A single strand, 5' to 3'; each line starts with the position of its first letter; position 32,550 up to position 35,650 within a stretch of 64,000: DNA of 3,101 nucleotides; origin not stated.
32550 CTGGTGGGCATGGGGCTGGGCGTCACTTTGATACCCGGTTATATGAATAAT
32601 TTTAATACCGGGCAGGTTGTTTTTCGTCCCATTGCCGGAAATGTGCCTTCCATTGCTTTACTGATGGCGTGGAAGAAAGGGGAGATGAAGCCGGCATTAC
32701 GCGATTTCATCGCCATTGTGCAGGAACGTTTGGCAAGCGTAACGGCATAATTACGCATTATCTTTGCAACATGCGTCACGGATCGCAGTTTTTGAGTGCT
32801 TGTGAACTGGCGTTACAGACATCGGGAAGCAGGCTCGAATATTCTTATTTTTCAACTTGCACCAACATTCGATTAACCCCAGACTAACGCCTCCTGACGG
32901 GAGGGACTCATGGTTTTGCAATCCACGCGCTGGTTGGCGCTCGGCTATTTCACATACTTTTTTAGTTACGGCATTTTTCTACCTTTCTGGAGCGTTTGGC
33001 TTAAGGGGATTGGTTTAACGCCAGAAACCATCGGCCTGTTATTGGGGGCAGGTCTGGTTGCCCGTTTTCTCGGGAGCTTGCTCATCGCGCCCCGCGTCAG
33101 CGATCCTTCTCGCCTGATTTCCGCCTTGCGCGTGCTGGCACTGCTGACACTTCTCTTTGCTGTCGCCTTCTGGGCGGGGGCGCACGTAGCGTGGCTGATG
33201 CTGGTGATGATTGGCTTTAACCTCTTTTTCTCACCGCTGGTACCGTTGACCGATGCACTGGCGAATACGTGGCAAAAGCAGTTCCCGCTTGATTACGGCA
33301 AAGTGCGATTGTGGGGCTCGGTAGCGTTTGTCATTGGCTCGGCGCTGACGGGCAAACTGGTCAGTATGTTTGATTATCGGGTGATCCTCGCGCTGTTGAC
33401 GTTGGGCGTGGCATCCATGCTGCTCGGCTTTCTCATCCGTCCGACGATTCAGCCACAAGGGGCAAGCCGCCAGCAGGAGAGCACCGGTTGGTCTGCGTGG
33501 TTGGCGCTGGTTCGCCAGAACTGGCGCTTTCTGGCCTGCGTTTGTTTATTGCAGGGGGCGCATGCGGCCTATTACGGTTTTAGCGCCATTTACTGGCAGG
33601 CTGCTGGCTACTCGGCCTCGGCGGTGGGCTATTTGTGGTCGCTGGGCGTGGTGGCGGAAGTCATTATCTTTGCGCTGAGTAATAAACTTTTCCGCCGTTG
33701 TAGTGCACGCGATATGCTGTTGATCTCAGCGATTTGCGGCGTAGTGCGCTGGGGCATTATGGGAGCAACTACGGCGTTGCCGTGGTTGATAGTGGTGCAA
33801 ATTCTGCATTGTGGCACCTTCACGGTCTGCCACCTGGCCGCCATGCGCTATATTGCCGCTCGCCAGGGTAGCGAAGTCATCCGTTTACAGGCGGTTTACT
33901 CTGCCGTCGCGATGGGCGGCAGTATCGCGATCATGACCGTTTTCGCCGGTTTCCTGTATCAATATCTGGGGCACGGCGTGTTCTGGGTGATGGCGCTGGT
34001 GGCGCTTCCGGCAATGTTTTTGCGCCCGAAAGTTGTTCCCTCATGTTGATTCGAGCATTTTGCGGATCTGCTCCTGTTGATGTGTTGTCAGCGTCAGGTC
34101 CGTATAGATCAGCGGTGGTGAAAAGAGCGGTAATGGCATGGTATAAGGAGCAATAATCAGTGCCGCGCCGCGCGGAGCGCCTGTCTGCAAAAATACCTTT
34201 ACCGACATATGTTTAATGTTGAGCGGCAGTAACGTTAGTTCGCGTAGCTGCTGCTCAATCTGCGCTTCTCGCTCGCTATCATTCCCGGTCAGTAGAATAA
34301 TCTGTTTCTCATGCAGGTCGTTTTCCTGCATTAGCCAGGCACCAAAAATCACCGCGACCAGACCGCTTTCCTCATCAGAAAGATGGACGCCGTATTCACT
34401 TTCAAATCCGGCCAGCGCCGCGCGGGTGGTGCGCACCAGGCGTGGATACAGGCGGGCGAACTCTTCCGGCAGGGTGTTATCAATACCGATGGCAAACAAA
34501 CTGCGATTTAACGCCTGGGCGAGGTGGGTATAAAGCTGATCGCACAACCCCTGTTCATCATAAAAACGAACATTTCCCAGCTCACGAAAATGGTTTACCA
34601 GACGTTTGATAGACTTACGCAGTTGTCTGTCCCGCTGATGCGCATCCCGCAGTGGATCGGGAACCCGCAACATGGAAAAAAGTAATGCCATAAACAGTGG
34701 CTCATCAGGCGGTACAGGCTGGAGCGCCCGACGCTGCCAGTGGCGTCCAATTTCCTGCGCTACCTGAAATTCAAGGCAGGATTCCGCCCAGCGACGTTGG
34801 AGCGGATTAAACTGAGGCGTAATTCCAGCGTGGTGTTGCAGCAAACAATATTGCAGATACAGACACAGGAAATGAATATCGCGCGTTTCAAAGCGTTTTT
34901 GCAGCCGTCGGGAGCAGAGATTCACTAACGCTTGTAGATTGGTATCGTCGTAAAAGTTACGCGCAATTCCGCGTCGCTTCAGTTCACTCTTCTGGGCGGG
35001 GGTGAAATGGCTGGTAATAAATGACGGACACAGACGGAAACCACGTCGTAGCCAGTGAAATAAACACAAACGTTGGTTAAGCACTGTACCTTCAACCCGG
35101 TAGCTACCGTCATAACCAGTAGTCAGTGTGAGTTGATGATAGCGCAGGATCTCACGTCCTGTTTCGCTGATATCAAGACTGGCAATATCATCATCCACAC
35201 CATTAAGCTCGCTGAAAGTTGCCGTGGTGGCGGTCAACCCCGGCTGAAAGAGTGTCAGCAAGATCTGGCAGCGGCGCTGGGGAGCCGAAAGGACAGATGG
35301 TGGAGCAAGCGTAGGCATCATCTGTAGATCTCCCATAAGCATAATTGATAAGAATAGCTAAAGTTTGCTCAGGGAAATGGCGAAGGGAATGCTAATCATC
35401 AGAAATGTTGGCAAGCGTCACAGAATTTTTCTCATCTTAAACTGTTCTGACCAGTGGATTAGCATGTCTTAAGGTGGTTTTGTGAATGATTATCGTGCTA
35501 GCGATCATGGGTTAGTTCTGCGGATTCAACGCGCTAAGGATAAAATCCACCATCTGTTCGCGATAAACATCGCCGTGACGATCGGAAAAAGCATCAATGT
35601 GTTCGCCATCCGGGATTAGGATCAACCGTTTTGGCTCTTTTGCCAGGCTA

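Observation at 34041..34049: Convergent 3'-end overlap of hcaT and csiE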

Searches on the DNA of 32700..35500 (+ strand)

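Call 3: search_dna_similar(query=window:32700-35500:+, collection=ecoli_genomes, mode=near, max_rows=12, rows=spread)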
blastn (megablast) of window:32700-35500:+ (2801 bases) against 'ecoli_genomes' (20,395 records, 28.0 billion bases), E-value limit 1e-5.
Records with a match: 5424; places in all: 5427; records where one place covers at least 80% of the query: 5421.
Genomes with a match: 5424 of 5426; with a place that covers at least 80% of the query: 5421. Places per genome that has any: lowest 1, median 1, highest 3. On chromosomes: 5427 places; on plasmids: 0.
Best place of each record, by identity: >=99% 311; 95-99% 5097; 90-95% 16.
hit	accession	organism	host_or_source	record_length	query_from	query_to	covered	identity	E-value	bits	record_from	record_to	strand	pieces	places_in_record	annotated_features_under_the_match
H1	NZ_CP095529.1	Escherichia coli strain GN06156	Homo sapiens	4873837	1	2801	100%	99.4%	0e+0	5079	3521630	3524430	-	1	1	csiE: stationary phase inducible protein CsiE | hcaT: 3-phenylpropionate MFS transporter | hcaR: DNA-binding transcriptional regulator HcaR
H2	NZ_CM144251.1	Escherichia coli strain LP-26-E1-261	not applicable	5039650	1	2801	100%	98.9%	0e+0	4996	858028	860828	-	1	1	csiE: stationary phase inducible protein CsiE | hcaT: 3-phenylpropionate MFS transporter | hcaR: DNA-binding transcriptional regulator HcaR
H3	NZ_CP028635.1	Escherichia coli strain 134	cattle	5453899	1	2801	100%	98.1%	0e+0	4885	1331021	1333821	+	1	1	csiE: stationary phase inducible protein CsiE | hcaT: 3-phenylpropionate MFS transporter | hcaR: DNA-binding transcriptional regulator HcaR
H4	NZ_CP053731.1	Escherichia coli strain CP55_Sichuan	pig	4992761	1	2801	100%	98.1%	0e+0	4874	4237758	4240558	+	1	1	csiE: stationary phase inducible protein CsiE | hcaT: 3-phenylpropionate MFS transporter | hcaR: DNA-binding transcriptional regulator HcaR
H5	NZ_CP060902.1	Escherichia coli strain EC20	Homo sapiens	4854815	1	2801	100%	98.0%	0e+0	4868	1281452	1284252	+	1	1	csiE: stationary phase inducible protein CsiE | hcaT: 3-phenylpropionate MFS transporter | hcaR: DNA-binding transcriptional regulator HcaR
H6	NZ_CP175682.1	Escherichia coli strain Z1324PEC0010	Rectal swab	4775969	1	2801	100%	98.0%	0e+0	4863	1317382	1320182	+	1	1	csiE: stationary phase inducible protein CsiE | hcaT: 3-phenylpropionate MFS transporter | hcaR: DNA-binding transcriptional regulator HcaR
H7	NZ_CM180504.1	Escherichia coli strain 360D-1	Homo sapiens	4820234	1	2801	100%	98.0%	0e+0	4857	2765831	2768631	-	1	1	csiE: stationary phase inducible protein CsiE | hcaT: 3-phenylpropionate MFS transporter | hcaR: DNA-binding transcriptional regulator HcaR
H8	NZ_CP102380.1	Escherichia coli strain BM28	laboratory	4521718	1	2801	100%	97.9%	0e+0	4852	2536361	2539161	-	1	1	csiE: stationary phase inducible protein CsiE | hcaT: 3-phenylpropionate MFS transporter | hcaR: DNA-binding transcriptional regulator HcaR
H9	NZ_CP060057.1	Escherichia coli strain G8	Homo sapiens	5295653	1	2801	100%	97.9%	0e+0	4846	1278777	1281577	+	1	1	csiE: stationary phase inducible protein CsiE | hcaT: 3-phenylpropionate MFS transporter | hcaR: DNA-binding transcriptional regulator HcaR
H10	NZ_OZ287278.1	Escherichia coli strain PE144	Gallus gallus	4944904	123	2801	96%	98.7%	0e+0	4748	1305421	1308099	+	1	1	csiE: stationary phase inducible protein CsiE | hcaT: 3-phenylpropionate MFS transporter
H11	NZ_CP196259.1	Escherichia coli strain AH20J067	Homo sapiens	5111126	123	2801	96%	98.2%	0e+0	4676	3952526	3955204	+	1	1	csiE: stationary phase inducible protein CsiE | hcaT: 3-phenylpropionate MFS transporter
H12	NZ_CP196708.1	Escherichia coli strain EC77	Bovine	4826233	1019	2801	64%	97.9%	0e+0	3083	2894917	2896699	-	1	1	csiE: stationary phase inducible protein CsiE | MFS transporter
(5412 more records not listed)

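Call 6: get_annotated_region(hit=H1, flank=2000)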
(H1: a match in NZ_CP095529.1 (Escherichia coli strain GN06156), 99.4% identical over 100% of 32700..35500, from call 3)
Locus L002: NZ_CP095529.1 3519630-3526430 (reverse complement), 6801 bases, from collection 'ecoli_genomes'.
description: Escherichia coli strain GN06156 chromosome, complete genome
organism: Escherichia coli strain GN06156 (NCBI taxid 562)
replicon: chromosome; assembly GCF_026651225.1
host: Homo sapiens; source: blood; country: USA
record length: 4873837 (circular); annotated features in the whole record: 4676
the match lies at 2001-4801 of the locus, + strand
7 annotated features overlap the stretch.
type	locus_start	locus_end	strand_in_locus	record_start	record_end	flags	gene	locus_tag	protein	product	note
CDS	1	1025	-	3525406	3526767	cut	hcaE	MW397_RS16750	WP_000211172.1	3-phenylpropionate/cinnamic acid dioxygenase subunit alpha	-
CDS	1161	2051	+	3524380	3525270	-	hcaR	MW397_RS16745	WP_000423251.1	DNA-binding transcriptional regulator HcaR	-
CDS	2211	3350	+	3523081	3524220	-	hcaT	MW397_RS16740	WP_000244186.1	3-phenylpropionate MFS transporter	-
CDS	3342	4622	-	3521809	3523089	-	csiE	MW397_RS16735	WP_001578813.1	stationary phase inducible protein CsiE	-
CDS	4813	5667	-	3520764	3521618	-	yfhR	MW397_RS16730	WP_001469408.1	alpha/beta hydrolase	-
CDS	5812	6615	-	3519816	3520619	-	suhB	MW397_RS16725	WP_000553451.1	inositol-1-monophosphatase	-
CDS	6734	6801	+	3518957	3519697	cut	trmJ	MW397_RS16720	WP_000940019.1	tRNA (cytosine(32)/uridine(32)-2'-O)-methyltransferase TrmJ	-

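Call 37: search_dna_similar(query=window:34016-34075:+, collection=ecoli_genomes, mode=near, max_rows=10, rows=spread)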
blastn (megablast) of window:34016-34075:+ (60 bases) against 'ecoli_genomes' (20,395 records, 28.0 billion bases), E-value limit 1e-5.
Records with a match: 5420; places in all: 5420; records where one place covers at least 80% of the query: 5420.
Genomes with a match: 5420 of 5426; with a place that covers at least 80% of the query: 5420. Places per genome that has any: lowest 1, median 1, highest 1. On chromosomes: 5420 places; on plasmids: 0.
Best place of each record, by identity: 95-99% 5420.
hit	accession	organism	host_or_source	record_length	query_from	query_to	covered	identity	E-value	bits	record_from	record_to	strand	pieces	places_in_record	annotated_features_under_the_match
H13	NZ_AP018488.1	Escherichia coli O157:H7 strain PV15-279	Homo sapiens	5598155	1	60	100%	98.3%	8e-21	106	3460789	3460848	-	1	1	csiE: stationary phase inducible protein CsiE | hcaT: 3-phenylpropionate MFS transporter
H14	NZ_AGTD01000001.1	Escherichia coli UMNF18 strain UMNF18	porcine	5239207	1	60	100%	98.3%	8e-21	106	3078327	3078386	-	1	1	csiE: stationary phase inducible protein CsiE | hcaT: 3-phenylpropionate MFS transporter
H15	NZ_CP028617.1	Escherichia coli strain 140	cattle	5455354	1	60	100%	98.3%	8e-21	106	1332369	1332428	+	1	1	csiE: stationary phase inducible protein CsiE | hcaT: 3-phenylpropionate MFS transporter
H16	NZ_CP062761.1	Escherichia coli O157:H7 strain Z887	Bovine Faeces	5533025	1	60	100%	98.3%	8e-21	106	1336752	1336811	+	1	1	csiE: stationary phase inducible protein CsiE | hcaT: 3-phenylpropionate MFS transporter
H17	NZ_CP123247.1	Escherichia coli strain YZMc10-2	chicken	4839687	1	60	100%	98.3%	8e-21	106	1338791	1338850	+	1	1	csiE: stationary phase inducible protein CsiE | hcaT: 3-phenylpropionate MFS transporter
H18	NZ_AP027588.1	Escherichia coli strain LR-64-1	Homo sapiens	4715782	1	60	100%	98.3%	8e-21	106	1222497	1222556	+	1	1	csiE: stationary phase inducible protein CsiE | hcaT: 3-phenylpropionate MFS transporter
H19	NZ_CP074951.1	Escherichia coli strain 03_3503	Homo sapiens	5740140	1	60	100%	98.3%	8e-21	106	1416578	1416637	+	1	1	csiE: stationary phase inducible protein CsiE | hcaT: 3-phenylpropionate MFS transporter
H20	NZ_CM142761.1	Escherichia coli strain GPEC79-13-647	chicken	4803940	1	60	100%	98.3%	8e-21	106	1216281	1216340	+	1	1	csiE: stationary phase inducible protein CsiE | hcaT: 3-phenylpropionate MFS transporter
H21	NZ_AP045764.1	Escherichia coli strain 23CRST007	Homo sapiens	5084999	1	60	100%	98.3%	8e-21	106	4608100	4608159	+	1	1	csiE: stationary phase inducible protein CsiE | hcaT: 3-phenylpropionate MFS transporter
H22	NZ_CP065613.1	Escherichia coli strain FDAARGOS_944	missing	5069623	3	60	97%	98.3%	1e-19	102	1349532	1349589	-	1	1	csiE: stationary phase inducible protein CsiE | hcaT: 3-phenylpropionate MFS transporter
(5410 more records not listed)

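Call 55: search_dna_similar(query=window:33900-34240:+, collection=ecoli_genomes, mode=near, max_rows=6, rows=best)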
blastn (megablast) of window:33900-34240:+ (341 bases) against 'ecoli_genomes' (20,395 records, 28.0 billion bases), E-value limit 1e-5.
Records with a match: 5424; places in all: 5424; records where one place covers at least 80% of the query: 5424.
Genomes with a match: 5424 of 5426; with a place that covers at least 80% of the query: 5424. Places per genome that has any: lowest 1, median 1, highest 1. On chromosomes: 5424 places; on plasmids: 0.
Best place of each record, by identity: >=99% 165; 95-99% 5240; 90-95% 19.
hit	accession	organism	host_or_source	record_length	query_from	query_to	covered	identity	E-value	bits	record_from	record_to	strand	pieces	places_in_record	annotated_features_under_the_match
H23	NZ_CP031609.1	Escherichia coli strain N3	Homo sapiens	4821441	1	341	100%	99.4%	2e-174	619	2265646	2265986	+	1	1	csiE: stationary phase inducible protein CsiE | hcaT: 3-phenylpropionate MFS transporter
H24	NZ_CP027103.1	Escherichia coli strain RM14723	dog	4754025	1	341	100%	99.4%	2e-174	619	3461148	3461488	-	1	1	csiE: stationary phase inducible protein CsiE | hcaT: 3-phenylpropionate MFS transporter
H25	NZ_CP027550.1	Escherichia coli strain 2015C-4136CT1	Homo sapiens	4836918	1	341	100%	99.4%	2e-174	619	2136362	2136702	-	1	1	csiE: stationary phase inducible protein CsiE | hcaT: 3-phenylpropionate MFS transporter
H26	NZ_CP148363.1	Escherichia coli strain Z1323HEC0355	Homo sapiens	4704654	1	341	100%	99.4%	2e-174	619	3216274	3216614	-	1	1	csiE: stationary phase inducible protein CsiE | hcaT: 3-phenylpropionate MFS transporter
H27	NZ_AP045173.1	Escherichia coli strain JNEC-KY177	Homo sapiens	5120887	1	341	100%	99.4%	2e-174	619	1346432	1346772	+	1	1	csiE: stationary phase inducible protein CsiE | hcaT: 3-phenylpropionate MFS transporter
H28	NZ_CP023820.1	Escherichia coli strain 7/2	Homo sapiens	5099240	1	341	100%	99.1%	1e-172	614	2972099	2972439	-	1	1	csiE: stationary phase inducible protein CsiE | hcaT: 3-phenylpropionate MFS transporter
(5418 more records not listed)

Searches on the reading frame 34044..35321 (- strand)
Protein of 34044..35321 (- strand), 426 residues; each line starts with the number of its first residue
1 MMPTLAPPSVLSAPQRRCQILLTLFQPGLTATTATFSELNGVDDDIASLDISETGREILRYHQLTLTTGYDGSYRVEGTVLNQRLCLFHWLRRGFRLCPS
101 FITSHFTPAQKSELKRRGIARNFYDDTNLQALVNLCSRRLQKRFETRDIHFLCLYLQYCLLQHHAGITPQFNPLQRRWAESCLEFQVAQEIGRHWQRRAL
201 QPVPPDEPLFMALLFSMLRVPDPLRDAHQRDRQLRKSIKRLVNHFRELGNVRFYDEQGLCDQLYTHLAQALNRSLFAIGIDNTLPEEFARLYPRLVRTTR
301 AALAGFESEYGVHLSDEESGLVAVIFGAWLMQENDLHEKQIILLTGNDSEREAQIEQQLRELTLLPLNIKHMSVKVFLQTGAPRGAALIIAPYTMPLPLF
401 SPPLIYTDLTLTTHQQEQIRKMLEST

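Call 13: search_protein_families(library=pfam, proteins=[window:34044-35321:-])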
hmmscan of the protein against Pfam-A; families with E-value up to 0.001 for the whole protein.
window:34044-35321:- (426 aa): 1 family
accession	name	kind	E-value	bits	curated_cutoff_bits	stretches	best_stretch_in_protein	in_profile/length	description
PF00874.25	PRD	-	1.4e-24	86.6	23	2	240-328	2-89/90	PRD domain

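Call 14: search_protein_families(library=ncbifam, proteins=[window:34044-35321:-])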
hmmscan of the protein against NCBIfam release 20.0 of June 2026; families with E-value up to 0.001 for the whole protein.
window:34044-35321:- (426 aa): 3 families
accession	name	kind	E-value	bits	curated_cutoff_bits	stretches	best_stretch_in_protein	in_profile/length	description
NF008597.0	PRK11564.1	equivalog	6.5e-233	773.1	304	1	1-425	1-425/426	stationary phase inducible protein CsiE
NF046042.1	LicT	equivalog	0.0002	20.7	300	1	262-324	96-158/273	BglG family transcription antiterminator LicT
NF047357.1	antiterm_GlcT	equivalog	0.0004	19.8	320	0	262-324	96-158/272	glucose PTS transporter transcription antiterminator GlcT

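Call 15: find_homologous_proteins(query=window:34044-35321:-, max_evalue=1e-10)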
Query window:34044-35321:- (426 aa): 500 proteins with E <= 1e-10 among 8000 candidates; the best 120 are listed.
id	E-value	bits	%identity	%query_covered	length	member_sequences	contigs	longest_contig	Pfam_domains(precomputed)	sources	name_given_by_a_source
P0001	1.8e-257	872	90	100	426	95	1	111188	PF00874.26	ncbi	ncbi:stationary phase inducible protein CsiE [Escherichia albertii]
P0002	2.9e-255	865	92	100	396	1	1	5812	PF00874.26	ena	-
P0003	4.9e-255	864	100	89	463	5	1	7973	PF00874.26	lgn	-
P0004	9.0e-252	853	88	100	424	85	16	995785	PF00874.26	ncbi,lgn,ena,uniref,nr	ncbi:stationary phase inducible protein CsiE [Escherichia ruysiae]|uniref:stationary phase inducible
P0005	3.6e-250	848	86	100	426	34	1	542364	PF00874.26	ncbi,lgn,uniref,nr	ncbi:stationary phase inducible protein CsiE [Escherichia sp. E2562]|uniref:stationary phase inducib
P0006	2.5e-242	822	99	85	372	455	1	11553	PF00874.26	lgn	-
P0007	1.6e-241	819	90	100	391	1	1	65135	PF00874.26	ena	-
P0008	1.1e-239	813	87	100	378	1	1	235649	PF00874.26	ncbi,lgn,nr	ncbi:stationary phase inducible protein CsiE [Escherichia coli]|nr:stationary phase inducible protei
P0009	1.6e-239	813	99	84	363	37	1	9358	PF00874.26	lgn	-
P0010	1.1e-218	744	76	100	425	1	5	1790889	PF00874.26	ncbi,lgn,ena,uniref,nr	ncbi:stationary phase inducible protein CsiE [Citrobacter koseri]|uniref:stationary phase inducible 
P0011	3.8e-218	742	76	100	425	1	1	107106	PF00874.26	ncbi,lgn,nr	ncbi:TPA: stationary phase inducible protein CsiE [Citrobacter koseri]|nr:stationary phase inducible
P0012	3.8e-218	742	76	100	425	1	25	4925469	PF00874.26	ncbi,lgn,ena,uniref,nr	ncbi:TPA: stationary phase inducible protein CsiE [Citrobacter koseri]|uniref:stationary phase induc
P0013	4.2e-218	742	76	100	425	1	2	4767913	PF00874.26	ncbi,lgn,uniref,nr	ncbi:stationary phase inducible protein CsiE [Citrobacter koseri]|uniref:stationary phase inducible 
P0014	5.4e-218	742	76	100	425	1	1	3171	PF00874.26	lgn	-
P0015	1.1e-217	741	76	100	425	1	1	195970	PF00874.26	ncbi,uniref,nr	ncbi:stationary phase inducible protein CsiE [Citrobacter koseri]|uniref:stationary phase inducible 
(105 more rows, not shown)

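Call 17: find_related_loci(query=A1, collection=genome_contigs, flank=4000)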
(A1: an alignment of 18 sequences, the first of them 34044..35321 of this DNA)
Query A1 (426 aa) in genome_contigs; peptide patterns used: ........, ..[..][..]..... (x = any residue, [..] = any of these).
221 stretches matched a pattern; 142 encode a relative of the query (tblastn E <= 1e-3); the best 80 are kept; 80 distinct loci.
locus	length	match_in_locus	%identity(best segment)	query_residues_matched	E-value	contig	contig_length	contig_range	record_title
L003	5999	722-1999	90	1-426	0e+0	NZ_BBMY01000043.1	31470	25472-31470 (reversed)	Escherichia albertii NBRC 107761 = DSM 17582 strain NBRC 107761, whole genome shotgun sequence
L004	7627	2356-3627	88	1-424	0e+0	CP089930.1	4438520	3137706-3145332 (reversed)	Escherichia coli strain E69 chromosome, complete genome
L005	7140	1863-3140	86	1-426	0e+0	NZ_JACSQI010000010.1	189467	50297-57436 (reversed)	Escherichia whittamii strain Sa2BVA5 NODE_10_length_189467_cov_8.267575, whole genome shotgun sequence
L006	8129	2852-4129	85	1-426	0e+0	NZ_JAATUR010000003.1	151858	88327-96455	Escherichia coli strain SCPM-O-B-8794 3length=151858, whole genome shotgun sequence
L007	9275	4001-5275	74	1-425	0e+0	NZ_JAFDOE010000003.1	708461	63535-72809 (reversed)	Citrobacter sp. FP75 contig3, whole genome shotgun sequence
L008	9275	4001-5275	72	1-425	0e+0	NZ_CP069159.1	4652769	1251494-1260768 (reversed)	Citrobacter sp. R56 chromosome, complete genome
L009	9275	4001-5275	72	1-425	0e+0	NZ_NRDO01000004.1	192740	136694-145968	Citrobacter sp. NCU1 contig_4, whole genome shotgun sequence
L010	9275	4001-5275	73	1-425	0e+0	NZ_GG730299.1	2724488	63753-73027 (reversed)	Citrobacter youngae ATCC 29220 Scfld0, whole genome shotgun sequence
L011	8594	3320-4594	72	1-425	0e+0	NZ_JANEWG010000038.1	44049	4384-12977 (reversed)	Citrobacter sp. Awk 4 510132-22-38, whole genome shotgun sequence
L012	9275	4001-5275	73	1-425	0e+0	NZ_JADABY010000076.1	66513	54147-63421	Citrobacter sp. Res13-Sevr-PEB04-36 seq_tig76, whole genome shotgun sequence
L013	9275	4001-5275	74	1-425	0e+0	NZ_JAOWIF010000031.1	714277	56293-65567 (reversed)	Citrobacter sp. Cu233 222, whole genome shotgun sequence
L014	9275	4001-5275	73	1-425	0e+0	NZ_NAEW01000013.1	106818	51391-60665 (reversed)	Citrobacter braakii strain ATCC 51113 CbraakiiATCC_L001_NODE_13_length_106818__23.6957, whole genome shotgun sequence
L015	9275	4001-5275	73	1-425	0e+0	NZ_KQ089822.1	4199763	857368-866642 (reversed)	Citrobacter sp. MGH106 aetzL-supercont1.1, whole genome shotgun sequence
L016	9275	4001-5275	73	1-425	0e+0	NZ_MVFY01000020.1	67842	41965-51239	Citrobacter portucalensis strain A60 A60_S7_L001_NODE_20_length_67842_cov_19.7261, whole genome shotgun sequence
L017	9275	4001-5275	72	1-425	0e+0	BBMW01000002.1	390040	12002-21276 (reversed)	Citrobacter werkmanii NBRC 105721 DNA, contig: CIWKM02, whole genome shotgun sequence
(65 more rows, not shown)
